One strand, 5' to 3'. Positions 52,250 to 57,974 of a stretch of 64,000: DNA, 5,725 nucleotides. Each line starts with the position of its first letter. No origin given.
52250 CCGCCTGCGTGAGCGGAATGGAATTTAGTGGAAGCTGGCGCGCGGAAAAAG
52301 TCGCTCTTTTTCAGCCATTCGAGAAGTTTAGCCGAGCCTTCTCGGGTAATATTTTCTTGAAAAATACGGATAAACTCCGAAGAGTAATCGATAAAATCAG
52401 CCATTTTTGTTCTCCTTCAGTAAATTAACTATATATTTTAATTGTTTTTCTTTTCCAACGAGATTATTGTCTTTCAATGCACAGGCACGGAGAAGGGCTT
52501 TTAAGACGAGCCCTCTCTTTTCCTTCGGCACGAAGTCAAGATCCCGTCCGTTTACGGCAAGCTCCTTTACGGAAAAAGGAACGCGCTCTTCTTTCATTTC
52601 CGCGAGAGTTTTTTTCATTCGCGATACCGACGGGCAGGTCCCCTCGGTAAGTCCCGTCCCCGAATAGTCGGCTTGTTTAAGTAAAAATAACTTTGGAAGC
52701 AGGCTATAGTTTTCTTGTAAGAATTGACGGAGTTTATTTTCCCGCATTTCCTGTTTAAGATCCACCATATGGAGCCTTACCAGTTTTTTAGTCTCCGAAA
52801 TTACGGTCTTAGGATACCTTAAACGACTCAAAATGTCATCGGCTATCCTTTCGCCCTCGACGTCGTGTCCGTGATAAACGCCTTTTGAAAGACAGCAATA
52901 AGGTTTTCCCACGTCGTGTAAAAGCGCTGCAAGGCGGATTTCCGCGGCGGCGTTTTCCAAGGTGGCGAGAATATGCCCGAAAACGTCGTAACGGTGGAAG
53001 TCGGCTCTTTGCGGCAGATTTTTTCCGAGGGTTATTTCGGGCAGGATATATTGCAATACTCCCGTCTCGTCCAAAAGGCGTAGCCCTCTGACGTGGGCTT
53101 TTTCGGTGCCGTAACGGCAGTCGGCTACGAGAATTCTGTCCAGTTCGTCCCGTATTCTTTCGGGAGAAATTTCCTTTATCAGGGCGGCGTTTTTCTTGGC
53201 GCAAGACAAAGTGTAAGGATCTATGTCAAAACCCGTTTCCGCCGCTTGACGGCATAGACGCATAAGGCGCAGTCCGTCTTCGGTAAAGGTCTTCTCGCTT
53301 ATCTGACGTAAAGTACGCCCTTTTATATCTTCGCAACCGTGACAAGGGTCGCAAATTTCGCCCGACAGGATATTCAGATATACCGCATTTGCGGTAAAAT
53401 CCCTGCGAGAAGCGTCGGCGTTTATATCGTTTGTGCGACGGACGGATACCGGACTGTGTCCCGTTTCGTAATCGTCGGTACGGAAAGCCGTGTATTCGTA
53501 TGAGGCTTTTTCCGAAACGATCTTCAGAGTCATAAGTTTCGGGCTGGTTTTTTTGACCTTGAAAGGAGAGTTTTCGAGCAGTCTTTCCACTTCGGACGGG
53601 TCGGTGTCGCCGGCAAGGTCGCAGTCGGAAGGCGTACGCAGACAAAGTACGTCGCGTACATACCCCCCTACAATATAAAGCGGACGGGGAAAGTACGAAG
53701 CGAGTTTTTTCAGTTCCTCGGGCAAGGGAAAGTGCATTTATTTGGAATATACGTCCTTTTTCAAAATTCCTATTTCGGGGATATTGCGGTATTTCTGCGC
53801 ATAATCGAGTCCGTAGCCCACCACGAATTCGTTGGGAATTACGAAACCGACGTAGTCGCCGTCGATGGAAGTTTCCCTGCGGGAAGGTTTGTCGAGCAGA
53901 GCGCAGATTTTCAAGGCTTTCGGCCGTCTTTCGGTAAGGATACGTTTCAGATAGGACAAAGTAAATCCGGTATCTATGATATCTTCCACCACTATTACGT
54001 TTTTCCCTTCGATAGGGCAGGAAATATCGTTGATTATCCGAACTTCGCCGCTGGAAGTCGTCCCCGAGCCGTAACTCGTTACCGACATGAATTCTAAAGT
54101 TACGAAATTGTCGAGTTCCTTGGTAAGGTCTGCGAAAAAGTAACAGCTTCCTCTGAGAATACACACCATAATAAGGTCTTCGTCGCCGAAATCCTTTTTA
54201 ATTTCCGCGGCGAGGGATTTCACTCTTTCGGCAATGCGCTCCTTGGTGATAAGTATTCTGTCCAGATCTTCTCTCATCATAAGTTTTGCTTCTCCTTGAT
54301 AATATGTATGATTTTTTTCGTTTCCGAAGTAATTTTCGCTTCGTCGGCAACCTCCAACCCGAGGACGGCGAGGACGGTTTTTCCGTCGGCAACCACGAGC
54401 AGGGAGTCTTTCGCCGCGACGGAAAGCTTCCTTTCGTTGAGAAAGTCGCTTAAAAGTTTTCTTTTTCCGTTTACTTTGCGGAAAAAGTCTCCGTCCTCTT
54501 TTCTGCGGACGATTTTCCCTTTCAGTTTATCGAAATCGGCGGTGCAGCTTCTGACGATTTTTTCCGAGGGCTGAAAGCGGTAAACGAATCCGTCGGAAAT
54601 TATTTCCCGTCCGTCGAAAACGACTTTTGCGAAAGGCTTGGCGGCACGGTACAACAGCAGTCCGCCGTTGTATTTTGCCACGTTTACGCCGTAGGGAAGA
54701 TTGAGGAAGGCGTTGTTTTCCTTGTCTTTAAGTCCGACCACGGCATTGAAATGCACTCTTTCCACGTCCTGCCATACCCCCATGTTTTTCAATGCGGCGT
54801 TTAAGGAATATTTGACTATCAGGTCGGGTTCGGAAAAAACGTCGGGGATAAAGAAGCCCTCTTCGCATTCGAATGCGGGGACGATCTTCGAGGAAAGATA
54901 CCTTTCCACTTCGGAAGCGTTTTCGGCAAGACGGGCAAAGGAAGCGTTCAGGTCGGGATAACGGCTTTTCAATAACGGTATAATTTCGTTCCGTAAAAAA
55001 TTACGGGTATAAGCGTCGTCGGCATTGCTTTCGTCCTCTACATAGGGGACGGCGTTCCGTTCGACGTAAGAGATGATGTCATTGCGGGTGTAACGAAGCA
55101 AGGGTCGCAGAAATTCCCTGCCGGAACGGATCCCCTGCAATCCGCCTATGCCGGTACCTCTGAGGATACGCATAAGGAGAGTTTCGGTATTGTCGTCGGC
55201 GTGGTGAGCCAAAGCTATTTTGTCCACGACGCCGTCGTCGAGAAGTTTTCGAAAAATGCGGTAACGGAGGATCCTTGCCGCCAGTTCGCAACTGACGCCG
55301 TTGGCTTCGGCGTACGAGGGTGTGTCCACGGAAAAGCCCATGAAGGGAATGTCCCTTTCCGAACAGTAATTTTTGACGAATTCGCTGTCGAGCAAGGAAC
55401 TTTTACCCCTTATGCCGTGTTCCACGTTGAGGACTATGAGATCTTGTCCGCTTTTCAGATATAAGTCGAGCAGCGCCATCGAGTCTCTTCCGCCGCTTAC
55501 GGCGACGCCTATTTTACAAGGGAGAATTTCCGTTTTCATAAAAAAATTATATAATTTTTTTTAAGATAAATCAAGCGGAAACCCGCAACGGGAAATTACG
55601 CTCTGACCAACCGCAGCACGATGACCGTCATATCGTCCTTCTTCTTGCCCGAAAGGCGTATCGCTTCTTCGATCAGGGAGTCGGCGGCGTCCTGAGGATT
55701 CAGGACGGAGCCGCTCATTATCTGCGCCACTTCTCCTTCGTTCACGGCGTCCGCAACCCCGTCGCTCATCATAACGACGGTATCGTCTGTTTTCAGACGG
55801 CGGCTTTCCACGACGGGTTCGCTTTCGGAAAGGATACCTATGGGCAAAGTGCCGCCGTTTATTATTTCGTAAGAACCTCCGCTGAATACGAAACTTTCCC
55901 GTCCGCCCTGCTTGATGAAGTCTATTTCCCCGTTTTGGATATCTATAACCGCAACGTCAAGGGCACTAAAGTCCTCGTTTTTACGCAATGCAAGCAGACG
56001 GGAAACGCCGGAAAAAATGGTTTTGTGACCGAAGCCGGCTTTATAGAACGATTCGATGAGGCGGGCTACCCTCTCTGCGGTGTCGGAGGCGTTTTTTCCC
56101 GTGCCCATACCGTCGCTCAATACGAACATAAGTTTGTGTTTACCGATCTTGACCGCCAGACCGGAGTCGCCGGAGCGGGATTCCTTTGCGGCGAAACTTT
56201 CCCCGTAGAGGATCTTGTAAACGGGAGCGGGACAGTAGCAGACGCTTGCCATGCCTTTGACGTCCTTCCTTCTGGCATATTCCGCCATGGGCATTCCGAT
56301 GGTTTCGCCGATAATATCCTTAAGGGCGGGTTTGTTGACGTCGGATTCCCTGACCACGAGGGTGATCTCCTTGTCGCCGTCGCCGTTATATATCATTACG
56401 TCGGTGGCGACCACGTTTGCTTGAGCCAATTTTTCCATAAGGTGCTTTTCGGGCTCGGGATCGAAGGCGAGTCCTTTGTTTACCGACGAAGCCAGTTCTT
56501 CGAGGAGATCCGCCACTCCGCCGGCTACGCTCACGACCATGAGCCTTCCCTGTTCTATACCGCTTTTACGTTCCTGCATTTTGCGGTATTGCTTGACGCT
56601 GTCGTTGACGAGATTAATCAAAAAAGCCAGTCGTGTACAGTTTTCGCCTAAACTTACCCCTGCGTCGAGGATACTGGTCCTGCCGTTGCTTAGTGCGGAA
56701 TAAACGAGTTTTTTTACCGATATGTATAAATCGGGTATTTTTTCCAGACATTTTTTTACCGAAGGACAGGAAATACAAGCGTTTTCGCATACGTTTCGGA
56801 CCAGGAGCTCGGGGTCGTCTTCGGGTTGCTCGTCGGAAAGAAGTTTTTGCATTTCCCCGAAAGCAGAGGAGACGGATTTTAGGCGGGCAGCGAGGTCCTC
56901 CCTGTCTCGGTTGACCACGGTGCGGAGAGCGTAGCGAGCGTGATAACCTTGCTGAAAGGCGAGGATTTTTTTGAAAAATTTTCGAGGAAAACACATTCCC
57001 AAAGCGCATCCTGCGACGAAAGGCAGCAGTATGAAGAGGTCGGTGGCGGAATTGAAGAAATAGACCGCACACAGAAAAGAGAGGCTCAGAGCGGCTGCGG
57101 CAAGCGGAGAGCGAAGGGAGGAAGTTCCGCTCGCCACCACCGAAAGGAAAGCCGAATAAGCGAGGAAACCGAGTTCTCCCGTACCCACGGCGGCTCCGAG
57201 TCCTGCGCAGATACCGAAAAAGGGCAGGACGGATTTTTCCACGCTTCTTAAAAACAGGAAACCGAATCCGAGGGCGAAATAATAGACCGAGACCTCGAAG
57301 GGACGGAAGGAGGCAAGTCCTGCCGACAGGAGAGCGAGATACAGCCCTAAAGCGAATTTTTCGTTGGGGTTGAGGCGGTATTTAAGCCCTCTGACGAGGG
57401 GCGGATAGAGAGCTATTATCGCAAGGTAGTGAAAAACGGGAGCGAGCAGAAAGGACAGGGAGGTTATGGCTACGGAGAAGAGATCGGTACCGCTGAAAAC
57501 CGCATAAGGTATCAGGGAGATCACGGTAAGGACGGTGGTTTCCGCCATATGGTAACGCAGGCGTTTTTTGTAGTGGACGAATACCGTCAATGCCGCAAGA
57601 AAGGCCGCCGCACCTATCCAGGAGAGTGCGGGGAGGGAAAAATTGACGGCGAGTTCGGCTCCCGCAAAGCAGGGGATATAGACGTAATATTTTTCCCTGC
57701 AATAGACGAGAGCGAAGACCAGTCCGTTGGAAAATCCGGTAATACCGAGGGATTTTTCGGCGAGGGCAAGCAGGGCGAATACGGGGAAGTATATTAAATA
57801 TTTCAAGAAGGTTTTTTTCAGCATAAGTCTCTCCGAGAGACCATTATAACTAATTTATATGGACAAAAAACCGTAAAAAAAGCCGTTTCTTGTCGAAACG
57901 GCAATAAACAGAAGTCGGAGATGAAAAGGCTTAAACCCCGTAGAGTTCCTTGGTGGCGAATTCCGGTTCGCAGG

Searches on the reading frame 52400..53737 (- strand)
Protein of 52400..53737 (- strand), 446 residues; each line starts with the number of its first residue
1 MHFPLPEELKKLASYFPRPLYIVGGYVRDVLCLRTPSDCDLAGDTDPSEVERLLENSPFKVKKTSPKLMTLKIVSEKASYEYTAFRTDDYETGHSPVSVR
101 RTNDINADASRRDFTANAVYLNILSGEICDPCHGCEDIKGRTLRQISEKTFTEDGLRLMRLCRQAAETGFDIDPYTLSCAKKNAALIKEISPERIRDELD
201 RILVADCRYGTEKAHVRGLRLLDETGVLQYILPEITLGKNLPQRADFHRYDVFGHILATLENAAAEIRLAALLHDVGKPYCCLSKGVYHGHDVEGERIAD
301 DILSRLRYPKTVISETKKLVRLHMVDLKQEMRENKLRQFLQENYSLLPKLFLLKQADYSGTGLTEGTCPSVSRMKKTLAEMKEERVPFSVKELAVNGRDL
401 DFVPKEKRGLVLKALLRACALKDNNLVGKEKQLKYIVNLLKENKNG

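Call 26: search_protein_families(library=pfam, proteins=[window:52400-53737:-], max_evalue=0.001)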
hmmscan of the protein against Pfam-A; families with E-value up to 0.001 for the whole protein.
window:52400-53737:- (446 aa): 3 families
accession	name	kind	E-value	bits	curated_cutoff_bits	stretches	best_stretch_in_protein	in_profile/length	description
PF01743.26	PolyA_pol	-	2.7e-28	99.3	23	1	20-144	1-126/126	Poly A polymerase head domain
PF12627.12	PolyA_pol_RNAbd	-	4.6e-15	55.6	22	1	169-235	1-60/64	Probable RNA and SrmB- binding site of polymerase A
PF01966.28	HD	-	2e-06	28.5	22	1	262-334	22-93/116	HD domain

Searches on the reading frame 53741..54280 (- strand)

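Call 27: search_protein_families(library=pfam, proteins=[window:53741-54280:-], max_evalue=0.001)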
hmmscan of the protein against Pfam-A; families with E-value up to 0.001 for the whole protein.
window:53741-54280:- (180 aa): 1 family
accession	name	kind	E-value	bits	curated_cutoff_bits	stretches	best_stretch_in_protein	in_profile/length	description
PF00156.33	Pribosyltran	-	1.7e-28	99.3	26.3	1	14-160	9-157/158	Phosphoribosyl transferase domain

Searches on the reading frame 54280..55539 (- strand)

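Call 27: search_protein_families(library=pfam, proteins=[window:54280-55539:-], max_evalue=0.001)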
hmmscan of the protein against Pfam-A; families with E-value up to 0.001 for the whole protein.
window:54280-55539:- (420 aa): 2 families
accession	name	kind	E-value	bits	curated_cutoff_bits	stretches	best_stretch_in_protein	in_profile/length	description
PF01171.26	ATP_bind_3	-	2.8e-48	164.5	27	1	10-185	2-182/182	PP-loop family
PF03483.22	B3_4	-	0.00098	19.2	29.3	0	335-411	57-121/174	B3/4 domain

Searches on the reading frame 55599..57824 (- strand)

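Call 27: search_protein_families(library=pfam, proteins=[window:55599-57824:-], max_evalue=0.001)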
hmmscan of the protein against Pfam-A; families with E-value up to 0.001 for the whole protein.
window:55599-57824:- (742 aa): 2 families
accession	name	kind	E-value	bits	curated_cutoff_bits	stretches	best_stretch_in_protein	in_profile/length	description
PF07228.17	SpoIIE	-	1.1e-24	87.9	25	1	562-739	2-191/192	Stage II sporulation protein E (SpoIIE)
PF19732.4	SpoIIE_N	-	1.9e-16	60.2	27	1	44-548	77-601/605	Stage II sporulation protein E N-terminal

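Call 57: search_protein_families(library=ncbifam, proteins=[window:55599-57824:-], max_evalue=0.001)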
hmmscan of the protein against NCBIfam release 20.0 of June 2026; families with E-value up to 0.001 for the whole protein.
window:55599-57824:- (742 aa): 2 families
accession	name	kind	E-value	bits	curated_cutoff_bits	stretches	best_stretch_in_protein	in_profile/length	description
TIGR02865.1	spore_II_E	equivalog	8.7e-81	272.1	490.8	1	85-739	79-763/764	stage II sporulation protein E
NF033484.1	Stp1_PP2C_phos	equivalog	4.1e-08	33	230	1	662-737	159-231/232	Stp1/IreP family PP2C-type Ser/Thr phosphatase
